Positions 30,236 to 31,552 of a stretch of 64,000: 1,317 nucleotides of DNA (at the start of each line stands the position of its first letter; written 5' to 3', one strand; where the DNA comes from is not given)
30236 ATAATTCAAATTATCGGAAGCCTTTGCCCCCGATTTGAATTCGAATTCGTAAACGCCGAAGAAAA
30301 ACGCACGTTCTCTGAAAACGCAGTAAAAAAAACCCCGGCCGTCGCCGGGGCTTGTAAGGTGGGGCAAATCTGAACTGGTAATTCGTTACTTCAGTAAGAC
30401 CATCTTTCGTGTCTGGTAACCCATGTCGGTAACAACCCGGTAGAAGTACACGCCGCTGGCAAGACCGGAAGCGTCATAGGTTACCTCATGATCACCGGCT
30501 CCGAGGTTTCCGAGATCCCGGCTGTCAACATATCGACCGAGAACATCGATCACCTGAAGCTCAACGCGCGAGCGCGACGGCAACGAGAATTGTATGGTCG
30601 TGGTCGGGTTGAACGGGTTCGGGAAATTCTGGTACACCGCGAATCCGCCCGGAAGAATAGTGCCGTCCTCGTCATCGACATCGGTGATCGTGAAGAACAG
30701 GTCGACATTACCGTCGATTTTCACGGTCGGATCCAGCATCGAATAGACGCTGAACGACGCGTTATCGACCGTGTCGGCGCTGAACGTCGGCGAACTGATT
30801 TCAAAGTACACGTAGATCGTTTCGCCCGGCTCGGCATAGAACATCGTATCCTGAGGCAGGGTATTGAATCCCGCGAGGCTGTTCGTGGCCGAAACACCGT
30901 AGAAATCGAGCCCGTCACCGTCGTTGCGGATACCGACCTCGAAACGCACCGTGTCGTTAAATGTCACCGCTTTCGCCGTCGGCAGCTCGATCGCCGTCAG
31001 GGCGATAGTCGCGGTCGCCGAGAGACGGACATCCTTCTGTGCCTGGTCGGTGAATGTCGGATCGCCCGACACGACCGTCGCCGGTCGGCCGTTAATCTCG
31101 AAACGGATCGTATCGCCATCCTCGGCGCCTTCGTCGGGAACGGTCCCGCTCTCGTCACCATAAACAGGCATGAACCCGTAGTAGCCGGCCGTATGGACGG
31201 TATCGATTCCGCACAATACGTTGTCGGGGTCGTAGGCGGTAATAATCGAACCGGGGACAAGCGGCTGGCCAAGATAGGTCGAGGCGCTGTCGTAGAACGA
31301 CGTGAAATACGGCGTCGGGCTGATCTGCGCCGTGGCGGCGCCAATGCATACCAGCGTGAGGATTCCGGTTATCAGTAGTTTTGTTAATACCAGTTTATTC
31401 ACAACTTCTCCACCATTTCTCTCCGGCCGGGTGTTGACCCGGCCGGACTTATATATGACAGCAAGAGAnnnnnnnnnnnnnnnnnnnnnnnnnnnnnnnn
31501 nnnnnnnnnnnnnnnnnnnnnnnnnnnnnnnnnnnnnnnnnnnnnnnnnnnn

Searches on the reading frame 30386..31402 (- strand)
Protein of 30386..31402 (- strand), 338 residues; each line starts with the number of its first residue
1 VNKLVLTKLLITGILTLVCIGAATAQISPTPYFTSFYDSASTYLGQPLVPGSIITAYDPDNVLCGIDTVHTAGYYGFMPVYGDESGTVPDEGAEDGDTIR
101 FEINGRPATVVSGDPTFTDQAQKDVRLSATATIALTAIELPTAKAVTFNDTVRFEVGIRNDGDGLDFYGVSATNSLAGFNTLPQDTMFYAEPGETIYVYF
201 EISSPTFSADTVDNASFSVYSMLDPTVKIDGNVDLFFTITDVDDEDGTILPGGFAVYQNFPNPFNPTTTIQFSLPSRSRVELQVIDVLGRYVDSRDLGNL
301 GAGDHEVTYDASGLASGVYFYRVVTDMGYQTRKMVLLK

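Call 26: search_protein_families(library=pfam, proteins=[window:30386-31402:-], max_evalue=0.00001)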
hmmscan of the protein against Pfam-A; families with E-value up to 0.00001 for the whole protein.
window:30386-31402:- (338 aa): 1 family
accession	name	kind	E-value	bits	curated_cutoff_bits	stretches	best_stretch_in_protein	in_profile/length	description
PF18962.6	Por_Secre_tail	-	6.6e-10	39.6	27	1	260-335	2-74/75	Secretion system C-terminal sorting domain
